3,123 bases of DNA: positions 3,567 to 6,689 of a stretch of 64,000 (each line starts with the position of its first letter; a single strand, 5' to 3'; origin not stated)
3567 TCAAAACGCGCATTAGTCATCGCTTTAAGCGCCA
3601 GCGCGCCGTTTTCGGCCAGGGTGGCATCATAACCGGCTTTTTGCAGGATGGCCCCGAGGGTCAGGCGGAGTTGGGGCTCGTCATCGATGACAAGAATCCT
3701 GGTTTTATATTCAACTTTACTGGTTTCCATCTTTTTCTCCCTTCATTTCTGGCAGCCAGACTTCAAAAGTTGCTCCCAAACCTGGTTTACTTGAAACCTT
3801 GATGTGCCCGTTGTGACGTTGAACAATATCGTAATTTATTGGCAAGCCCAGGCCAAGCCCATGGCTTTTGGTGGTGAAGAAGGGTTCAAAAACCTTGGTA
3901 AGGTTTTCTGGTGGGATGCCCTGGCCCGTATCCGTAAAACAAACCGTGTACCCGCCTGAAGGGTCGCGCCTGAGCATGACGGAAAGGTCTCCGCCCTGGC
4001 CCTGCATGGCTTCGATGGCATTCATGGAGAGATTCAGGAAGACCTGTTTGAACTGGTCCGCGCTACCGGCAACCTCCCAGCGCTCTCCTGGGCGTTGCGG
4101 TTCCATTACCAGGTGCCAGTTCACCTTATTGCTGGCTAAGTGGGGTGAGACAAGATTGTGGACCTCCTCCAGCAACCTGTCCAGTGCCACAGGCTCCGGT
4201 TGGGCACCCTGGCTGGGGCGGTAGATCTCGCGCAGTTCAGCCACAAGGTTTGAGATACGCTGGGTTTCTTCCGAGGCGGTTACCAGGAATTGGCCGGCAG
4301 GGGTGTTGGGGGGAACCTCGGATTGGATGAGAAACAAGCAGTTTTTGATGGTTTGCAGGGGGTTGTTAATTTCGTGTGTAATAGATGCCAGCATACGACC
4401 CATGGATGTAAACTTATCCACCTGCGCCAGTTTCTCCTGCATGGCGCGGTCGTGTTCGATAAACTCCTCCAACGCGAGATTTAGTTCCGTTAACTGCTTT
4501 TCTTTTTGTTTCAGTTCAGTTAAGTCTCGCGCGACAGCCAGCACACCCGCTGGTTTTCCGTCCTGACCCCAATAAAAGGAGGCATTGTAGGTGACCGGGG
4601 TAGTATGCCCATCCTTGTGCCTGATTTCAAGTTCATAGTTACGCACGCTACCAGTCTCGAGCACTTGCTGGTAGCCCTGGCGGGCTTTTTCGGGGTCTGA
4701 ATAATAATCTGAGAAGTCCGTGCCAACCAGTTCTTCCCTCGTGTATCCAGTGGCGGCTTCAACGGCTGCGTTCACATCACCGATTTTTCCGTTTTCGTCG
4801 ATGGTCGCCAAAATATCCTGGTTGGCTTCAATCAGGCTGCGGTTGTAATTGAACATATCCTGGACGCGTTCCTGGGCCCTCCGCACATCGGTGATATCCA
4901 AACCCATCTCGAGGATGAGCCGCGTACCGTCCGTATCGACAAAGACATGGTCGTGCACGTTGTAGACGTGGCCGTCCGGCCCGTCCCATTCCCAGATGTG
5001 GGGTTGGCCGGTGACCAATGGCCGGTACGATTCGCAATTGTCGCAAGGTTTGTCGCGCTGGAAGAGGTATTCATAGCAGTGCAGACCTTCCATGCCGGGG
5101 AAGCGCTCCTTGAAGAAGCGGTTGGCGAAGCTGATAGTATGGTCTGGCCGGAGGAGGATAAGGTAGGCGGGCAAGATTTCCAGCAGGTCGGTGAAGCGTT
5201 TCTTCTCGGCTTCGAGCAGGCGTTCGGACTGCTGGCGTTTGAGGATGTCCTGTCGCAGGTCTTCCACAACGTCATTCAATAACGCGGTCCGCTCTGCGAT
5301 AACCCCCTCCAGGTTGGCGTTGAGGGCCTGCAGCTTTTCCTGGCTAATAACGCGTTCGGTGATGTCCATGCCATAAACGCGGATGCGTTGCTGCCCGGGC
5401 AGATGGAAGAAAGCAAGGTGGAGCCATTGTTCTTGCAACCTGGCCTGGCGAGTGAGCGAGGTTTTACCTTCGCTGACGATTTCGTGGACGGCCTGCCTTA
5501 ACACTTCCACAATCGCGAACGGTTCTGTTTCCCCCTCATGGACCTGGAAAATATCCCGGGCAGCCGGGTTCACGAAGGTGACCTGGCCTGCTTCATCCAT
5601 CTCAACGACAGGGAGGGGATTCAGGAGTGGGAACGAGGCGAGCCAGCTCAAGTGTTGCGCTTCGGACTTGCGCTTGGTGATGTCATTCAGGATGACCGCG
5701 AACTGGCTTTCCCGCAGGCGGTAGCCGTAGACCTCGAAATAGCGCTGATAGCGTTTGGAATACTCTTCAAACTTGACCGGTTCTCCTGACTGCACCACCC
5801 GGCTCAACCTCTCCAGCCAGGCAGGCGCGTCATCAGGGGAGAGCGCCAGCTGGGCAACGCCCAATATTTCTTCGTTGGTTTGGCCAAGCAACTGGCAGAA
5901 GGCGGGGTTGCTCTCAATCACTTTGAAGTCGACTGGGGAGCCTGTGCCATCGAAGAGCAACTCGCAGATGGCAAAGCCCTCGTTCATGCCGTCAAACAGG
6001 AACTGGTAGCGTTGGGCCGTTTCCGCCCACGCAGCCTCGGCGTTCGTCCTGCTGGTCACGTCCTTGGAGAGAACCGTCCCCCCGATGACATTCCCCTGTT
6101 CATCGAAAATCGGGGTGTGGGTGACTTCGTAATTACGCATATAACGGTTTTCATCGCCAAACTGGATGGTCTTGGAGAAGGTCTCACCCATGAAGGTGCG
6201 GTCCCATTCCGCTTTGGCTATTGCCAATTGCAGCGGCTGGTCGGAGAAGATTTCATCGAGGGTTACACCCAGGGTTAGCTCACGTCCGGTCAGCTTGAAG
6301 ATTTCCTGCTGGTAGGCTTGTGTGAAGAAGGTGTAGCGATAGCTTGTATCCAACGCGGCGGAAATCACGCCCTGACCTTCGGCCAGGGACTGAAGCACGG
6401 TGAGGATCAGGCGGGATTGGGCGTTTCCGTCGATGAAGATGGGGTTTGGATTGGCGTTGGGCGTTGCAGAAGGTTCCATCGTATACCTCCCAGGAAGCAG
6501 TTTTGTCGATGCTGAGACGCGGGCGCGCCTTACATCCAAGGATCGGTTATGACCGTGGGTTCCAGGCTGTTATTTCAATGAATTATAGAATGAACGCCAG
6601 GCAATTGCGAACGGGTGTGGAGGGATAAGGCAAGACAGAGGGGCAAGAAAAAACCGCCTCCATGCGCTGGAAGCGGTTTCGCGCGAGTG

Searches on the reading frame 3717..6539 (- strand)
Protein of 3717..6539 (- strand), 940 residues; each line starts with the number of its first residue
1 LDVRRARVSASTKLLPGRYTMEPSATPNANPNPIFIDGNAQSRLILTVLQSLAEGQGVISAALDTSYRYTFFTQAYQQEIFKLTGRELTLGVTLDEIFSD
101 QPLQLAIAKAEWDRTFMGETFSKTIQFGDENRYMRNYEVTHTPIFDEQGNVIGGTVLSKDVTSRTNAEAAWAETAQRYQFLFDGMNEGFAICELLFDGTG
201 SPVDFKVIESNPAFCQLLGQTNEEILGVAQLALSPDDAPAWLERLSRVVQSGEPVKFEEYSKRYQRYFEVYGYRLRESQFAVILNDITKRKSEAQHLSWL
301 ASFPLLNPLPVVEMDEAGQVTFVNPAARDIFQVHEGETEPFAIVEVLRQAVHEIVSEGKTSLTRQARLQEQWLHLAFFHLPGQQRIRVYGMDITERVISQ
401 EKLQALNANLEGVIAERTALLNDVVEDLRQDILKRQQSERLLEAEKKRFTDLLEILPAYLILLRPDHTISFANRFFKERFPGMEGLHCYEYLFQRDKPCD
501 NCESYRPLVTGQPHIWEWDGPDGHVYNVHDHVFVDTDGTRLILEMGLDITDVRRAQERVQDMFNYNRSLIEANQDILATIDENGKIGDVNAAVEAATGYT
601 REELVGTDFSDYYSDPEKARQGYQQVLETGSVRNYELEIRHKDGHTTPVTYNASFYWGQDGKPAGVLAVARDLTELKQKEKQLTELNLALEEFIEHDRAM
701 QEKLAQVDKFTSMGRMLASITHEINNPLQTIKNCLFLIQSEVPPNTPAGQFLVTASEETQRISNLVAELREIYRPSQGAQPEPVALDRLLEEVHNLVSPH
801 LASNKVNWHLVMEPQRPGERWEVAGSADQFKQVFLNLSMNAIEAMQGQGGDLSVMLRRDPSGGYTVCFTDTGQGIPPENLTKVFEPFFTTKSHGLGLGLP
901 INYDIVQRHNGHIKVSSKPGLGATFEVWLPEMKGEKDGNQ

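Call 3: search_protein_families(library=pfam, proteins=[window:3717-6539:-], max_evalue=0.01)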
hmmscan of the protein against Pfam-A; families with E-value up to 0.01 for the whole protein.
window:3717-6539:- (940 aa): 7 families
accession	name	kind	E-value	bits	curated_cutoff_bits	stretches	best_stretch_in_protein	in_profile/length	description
PF08448.16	PAS_4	-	8.7e-38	129.4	23.1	3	573-677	4-109/110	PAS fold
PF13426.13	PAS_9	-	1.6e-28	99.5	27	2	577-675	4-103/103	PAS domain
PF02518.31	HATPase_c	-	1.3e-23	84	26.4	1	827-931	3-109/111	Histidine kinase-, DNA gyrase B-, and HSP90-like ATPase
PF00989.32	PAS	-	1.9e-20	73.4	22.6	1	567-672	4-112/113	PAS fold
PF13188.13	PAS_8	-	1.1e-17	63.7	21.8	2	176-239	1-58/65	PAS domain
PF08447.18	PAS_3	-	4.2e-15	56.2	25.6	1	589-669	4-88/89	PAS fold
PF00512.31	HisKA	-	5.6e-11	42.8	26.9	1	713-777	2-65/66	His Kinase A (phospho-acceptor) domain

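Call 21: find_homologous_proteins(query=window:3717-6479:-, max_evalue=1e-30)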
Query window:3717-6479:- (920 aa): 315 proteins with E <= 1e-30 among 8000 candidates; the best 120 are listed.
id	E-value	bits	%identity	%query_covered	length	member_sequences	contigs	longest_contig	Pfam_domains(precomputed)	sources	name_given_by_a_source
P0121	0.0e+0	2110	100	100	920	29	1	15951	PF08447.19,PF13426.14,PF13188.14,PF08448.17,PF02518.32,PF00512.32,PF00989.32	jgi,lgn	-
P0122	4.0e-277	940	43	60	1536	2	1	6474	PF08447.19,PF13426.14,PF13188.14,PF12860.14,PF24820.2,PF08448.17,PF02518.32,PF00512.32,PF00989.32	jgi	jgi:nitrogen fixation negative regulator NifL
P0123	6.5e-258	877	42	62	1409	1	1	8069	PF13596.13,PF08447.19,PF13426.14,PF13188.14,PF12860.14,PF24820.2,PF08448.17,PF02518.32,PF00512.32,PF00989.32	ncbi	-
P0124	2.3e-257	875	43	60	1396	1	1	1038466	PF13596.13,PF08447.19,PF13426.14,PF13188.14,PF12860.14,PF24820.2,PF08448.17,PF02518.32,PF00512.32,PF00989.32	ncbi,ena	-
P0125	9.0e-234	797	44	60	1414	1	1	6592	PF13596.13,PF08447.19,PF13426.14,PF13188.14,PF12860.14,PF24820.2,PF08448.17,PF02518.32,PF00512.32,PF00989.32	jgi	-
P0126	4.5e-233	794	39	70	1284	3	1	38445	PF13596.13,PF08447.19,PF13426.14,PF13188.14,PF24820.2,PF08448.17,PF02518.32,PF00512.32,PF00989.32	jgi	jgi:nitrogen fixation negative regulator NifL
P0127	3.4e-232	791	34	44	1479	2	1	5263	PF08447.19,PF13426.14,PF13188.14,PF24820.2,PF14417.13,PF08448.17,PF02518.32,PF00512.32,PF00989.32,PF14598.13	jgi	jgi:PAS domain S-box-containing protein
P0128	4.7e-221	755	39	69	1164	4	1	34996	PF13596.13,PF08447.19,PF13426.14,PF13188.14,PF12860.14,PF24820.2,PF08448.17,PF02518.32,PF00512.32,PF00989.32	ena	-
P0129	1.7e-197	677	49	42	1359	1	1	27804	PF17158.11,PF08447.19,PF13426.14,PF13188.14,PF12860.14,PF24820.2,PF08448.17,PF02518.32,PF17159.11,PF00512.32,PF00989.32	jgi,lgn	jgi:PAS domain S-box-containing protein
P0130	6.5e-192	658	34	42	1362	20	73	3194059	PF08447.19,PF13426.14,PF13188.14,PF24820.2,PF14417.13,PF08448.17,PF02518.32,PF00512.32,PF00989.32,PF14598.13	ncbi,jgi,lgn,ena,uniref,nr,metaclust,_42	ncbi:PAS domain S-box-containing protein [Methanosarcina thermophila]|jgi:PAS domain S-box-containin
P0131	1.2e-189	651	42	55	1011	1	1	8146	PF08447.19,PF13426.14,PF13188.14,PF12860.14,PF24820.2,PF08448.17,PF02518.32,PF00512.32,PF00989.32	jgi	jgi:nitrogen fixation negative regulator NifL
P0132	5.0e-167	576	54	35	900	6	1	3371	PF08447.19,PF13426.14,PF13188.14,PF12860.14,PF24820.2,PF08448.17,PF02518.32,PF00512.32,PF00989.32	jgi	jgi:nitrogen fixation negative regulator NifL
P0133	6.4e-161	556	51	31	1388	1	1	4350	PF13426.14,PF13188.14,PF13185.13,PF24820.2,PF13492.13,PF00512.32,PF00072.31,PF08447.19,PF01590.33,PF08448.17,PF02518.32,PF00989.32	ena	-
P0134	6.1e-159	549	51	32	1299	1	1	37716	PF08447.19,PF13426.14,PF13188.14,PF12860.14,PF24820.2,PF08448.17,PF02518.32,PF00512.32,PF00989.32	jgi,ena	-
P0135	6.7e-149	516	34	66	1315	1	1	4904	PF08447.19,PF13426.14,PF13188.14,PF13185.13,PF24820.2,PF01590.33,PF08448.17,PF02518.32,PF13492.13,PF00989.32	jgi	jgi:PAS domain S-box-containing protein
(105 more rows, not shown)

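Call 46: find_encoding_contigs(protein=P0124, flank=8000, max_places=2)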
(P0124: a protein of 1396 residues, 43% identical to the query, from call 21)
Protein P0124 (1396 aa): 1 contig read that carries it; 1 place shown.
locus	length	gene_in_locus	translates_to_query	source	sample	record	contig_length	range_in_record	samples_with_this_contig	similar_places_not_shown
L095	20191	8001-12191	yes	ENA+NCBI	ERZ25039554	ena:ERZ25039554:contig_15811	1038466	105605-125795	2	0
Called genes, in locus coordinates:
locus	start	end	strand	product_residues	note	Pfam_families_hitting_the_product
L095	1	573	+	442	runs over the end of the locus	PF01979:Amidohydro_1, PF07969:Amidohydro_3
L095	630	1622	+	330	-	PF00296:Bac_luciferase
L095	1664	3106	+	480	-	PF00478:IMPDH, PF00571:CBS, PF00977:His_biosynth (faint), PF01070:FMN_dh, PF03060:NMO (weak)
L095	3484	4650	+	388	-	-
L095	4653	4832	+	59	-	-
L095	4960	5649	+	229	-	PF00072:Response_reg, PF08281:Sigma70_r4_2 (faint), PF00196:GerE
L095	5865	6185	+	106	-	PF07238:PilZ (weak)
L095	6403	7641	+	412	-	PF02771:Acyl-CoA_dh_N, PF02770:Acyl-CoA_dh_M, PF00441:Acyl-CoA_dh_1, PF22924:ACOX_C_alpha1 (weak), PF08028:Acyl-CoA_dh_2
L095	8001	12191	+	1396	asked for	PF08448:PAS_4, PF00989:PAS, PF08448:PAS_4, PF13426:PAS_9, PF08447:PAS_3, PF00989:PAS, PF08448:PAS_4, PF13426:PAS_9, +13 more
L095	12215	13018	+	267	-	PF00072:Response_reg, PF00486:Trans_reg_C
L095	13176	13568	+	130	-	PF00072:Response_reg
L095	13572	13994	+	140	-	-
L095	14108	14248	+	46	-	-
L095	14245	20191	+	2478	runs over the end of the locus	PF07731:Cu-oxidase_2 (faint)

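Call 47: find_encoding_contigs(protein=P0126, flank=9000, max_places=2)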
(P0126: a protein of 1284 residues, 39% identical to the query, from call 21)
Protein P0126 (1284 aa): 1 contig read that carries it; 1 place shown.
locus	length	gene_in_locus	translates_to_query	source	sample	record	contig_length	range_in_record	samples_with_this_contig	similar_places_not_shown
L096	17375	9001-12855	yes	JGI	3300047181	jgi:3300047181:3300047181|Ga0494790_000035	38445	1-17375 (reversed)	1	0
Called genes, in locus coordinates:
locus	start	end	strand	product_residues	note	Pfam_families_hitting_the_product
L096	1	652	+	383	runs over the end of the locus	PF02156:Glyco_hydro_26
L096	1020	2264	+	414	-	PF00534:Glycos_transf_1, PF13692:Glyco_trans_1_4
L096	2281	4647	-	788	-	PF00535:Glycos_transf_2, PF10111:Glyco_tranf_2_2, PF13641:Glyco_tranf_2_3 (weak), PF13439:Glyco_transf_4 (weak), PF00534:Glycos_transf_1, PF13692:Glyco_trans_1_4, PF13524:Glyco_trans_1_2 (weak)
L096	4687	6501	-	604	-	-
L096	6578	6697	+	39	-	-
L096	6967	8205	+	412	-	PF02771:Acyl-CoA_dh_N, PF02770:Acyl-CoA_dh_M, PF00441:Acyl-CoA_dh_1, PF22924:ACOX_C_alpha1 (weak), PF08028:Acyl-CoA_dh_2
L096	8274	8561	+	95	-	-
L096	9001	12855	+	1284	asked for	PF08448:PAS_4, PF08448:PAS_4, PF00989:PAS, PF08448:PAS_4, PF13426:PAS_9, PF00989:PAS, PF08447:PAS_3, PF08448:PAS_4, +9 more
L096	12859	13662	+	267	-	PF00072:Response_reg, PF00486:Trans_reg_C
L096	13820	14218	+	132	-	PF00072:Response_reg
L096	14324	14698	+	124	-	-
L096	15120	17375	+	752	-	?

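Call 48: find_encoding_contigs(protein=P0128, flank=9000, max_places=2)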
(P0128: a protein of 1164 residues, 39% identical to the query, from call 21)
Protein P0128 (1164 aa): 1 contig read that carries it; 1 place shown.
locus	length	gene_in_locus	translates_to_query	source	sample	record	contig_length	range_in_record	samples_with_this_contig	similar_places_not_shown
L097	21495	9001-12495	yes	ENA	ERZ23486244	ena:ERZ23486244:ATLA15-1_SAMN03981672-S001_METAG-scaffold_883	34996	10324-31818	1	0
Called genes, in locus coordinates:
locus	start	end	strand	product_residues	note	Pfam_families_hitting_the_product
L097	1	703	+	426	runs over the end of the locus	PF13439:Glyco_transf_4, PF13579:Glyco_trans_4_4 (weak), PF00534:Glycos_transf_1, PF13692:Glyco_trans_1_4, PF13524:Glyco_trans_1_2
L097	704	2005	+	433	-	PF01522:Polysacc_deac_1, PF10096:DUF2334 (weak)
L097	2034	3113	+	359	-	PF02388:FemAB, PF13480:Acetyltransf_6, PF02388:FemAB (weak)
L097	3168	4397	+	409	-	PF13439:Glyco_transf_4, PF13579:Glyco_trans_4_4, PF00534:Glycos_transf_1, PF13692:Glyco_trans_1_4, PF13524:Glyco_trans_1_2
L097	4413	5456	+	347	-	PF13480:Acetyltransf_6, PF02388:FemAB (weak)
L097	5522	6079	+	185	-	-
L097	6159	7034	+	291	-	PF04389:Peptidase_M28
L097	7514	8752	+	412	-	PF02771:Acyl-CoA_dh_N, PF02770:Acyl-CoA_dh_M, PF00441:Acyl-CoA_dh_1, PF22924:ACOX_C_alpha1 (weak), PF08028:Acyl-CoA_dh_2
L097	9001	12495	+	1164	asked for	PF08448:PAS_4, PF00989:PAS, PF13426:PAS_9, PF00989:PAS, PF08448:PAS_4, PF13426:PAS_9, PF08448:PAS_4, PF08447:PAS_3, +8 more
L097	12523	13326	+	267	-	PF00072:Response_reg, PF00486:Trans_reg_C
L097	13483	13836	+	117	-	PF00072:Response_reg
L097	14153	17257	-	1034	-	PF02811:PHP, PF07733:DNA_pol3_alpha, PF17657:DNA_pol3_finger, PF14579:HHH_6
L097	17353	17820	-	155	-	-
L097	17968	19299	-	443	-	PF00012:HSP70, PF06723:MreB_Mbl, PF00012:HSP70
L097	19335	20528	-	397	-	-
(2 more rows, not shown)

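Call 51: find_related_loci(query=A2, collection=metagenome_contigs, flank=10000)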
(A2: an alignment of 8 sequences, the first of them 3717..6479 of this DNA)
Query A2 (920 aa) in metagenome_contigs; peptide patterns used: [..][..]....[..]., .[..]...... (x = any residue, [..] = any of these).
434 stretches matched a pattern; 285 encode a relative of the query (tblastn E <= 1e-3); the best 80 are kept; 80 distinct loci.
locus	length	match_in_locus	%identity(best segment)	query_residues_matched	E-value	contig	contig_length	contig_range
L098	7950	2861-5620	100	1-920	0e+0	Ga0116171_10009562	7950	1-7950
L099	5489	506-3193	48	20-913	0e+0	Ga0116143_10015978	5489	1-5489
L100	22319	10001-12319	43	138-919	0e+0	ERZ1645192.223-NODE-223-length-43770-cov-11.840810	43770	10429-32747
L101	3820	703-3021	42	138-919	0e+0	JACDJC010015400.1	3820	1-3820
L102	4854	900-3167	43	152-910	0e+0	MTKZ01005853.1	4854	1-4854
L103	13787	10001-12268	43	152-910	0e+0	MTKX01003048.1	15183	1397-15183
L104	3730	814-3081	43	152-910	0e+0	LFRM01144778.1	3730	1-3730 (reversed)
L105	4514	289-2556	43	152-910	0e+0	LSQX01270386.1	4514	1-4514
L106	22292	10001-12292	42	152-918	0e+0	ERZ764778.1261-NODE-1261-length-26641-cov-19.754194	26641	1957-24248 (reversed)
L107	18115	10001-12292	42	152-918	0e+0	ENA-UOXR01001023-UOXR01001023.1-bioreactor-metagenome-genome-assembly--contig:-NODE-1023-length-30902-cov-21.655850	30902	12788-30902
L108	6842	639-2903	43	153-910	0e+0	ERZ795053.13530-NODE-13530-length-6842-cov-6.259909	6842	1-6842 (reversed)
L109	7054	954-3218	43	153-910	0e+0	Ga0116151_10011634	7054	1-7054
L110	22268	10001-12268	42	152-910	0e+0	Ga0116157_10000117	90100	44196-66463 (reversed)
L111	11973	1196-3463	42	152-910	0e+0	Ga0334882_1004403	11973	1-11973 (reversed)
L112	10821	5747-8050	42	152-916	0e+0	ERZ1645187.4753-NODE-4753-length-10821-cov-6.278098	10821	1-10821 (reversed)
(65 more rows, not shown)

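Call 59: search_protein_families(library=pfam, proteins=[L110:14089-18369:+, L110:18508-20643:-, L110:7818-8690:+, L110:8707-9312:-, L110:9362-9832:-, L110:13141-13521:-], max_evalue=0.01)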
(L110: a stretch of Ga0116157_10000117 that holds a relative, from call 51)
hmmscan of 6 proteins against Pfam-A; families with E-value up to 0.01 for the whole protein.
L110:14089-18369:+ (1426 aa): 1 family
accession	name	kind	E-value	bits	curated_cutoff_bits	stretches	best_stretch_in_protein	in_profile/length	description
PF07731.20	Cu-oxidase_2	-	9.7e-10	38.8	20.4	2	1137-1221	20-105/137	Multicopper oxidase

L110:18508-20643:- (711 aa): 2 families
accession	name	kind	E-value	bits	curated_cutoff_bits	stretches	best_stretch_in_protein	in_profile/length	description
PF01551.29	Peptidase_M23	-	1.5e-08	35.1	28.7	1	209-297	8-87/96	Peptidase family M23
PF00041.27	fn3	-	0.0083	16.8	25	0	489-561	9-75/84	Fibronectin type III domain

L110:7818-8690:+ (290 aa): 3 families
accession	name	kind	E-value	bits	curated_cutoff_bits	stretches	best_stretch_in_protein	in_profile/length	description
PF04018.18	VCA0040-like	-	2e-40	139.4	26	1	31-251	2-230/246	Undecaprenyl phosphate translocase-like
PF24838.2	8xMP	-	0.0021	18.3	30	1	98-152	21-72/136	Octameric membrane protein family (8xMP)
PF08019.17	EptA_B_N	-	0.0088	16.4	22.3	1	171-246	69-144/152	Phosphoethanolamine transferase EptA/EptB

L110:8707-9312:- (201 aa): 2 families
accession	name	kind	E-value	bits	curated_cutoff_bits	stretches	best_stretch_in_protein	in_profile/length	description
PF13563.12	2_5_RNA_ligase2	-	5.3e-19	69.2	27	1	20-175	4-151/152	2'-5' RNA ligase superfamily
PF10469.15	AKAP7_NLS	-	0.00068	20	24.4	1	63-137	69-147/208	AKAP7 2'5' RNA ligase-like domain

L110:9362-9832:- (156 aa): 0 families

L110:13141-13521:- (126 aa): 1 family
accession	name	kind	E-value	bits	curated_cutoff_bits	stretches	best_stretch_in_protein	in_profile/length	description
PF00072.30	Response_reg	-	1e-11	45.4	30.2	1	7-110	1-104/111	Response regulator receiver domain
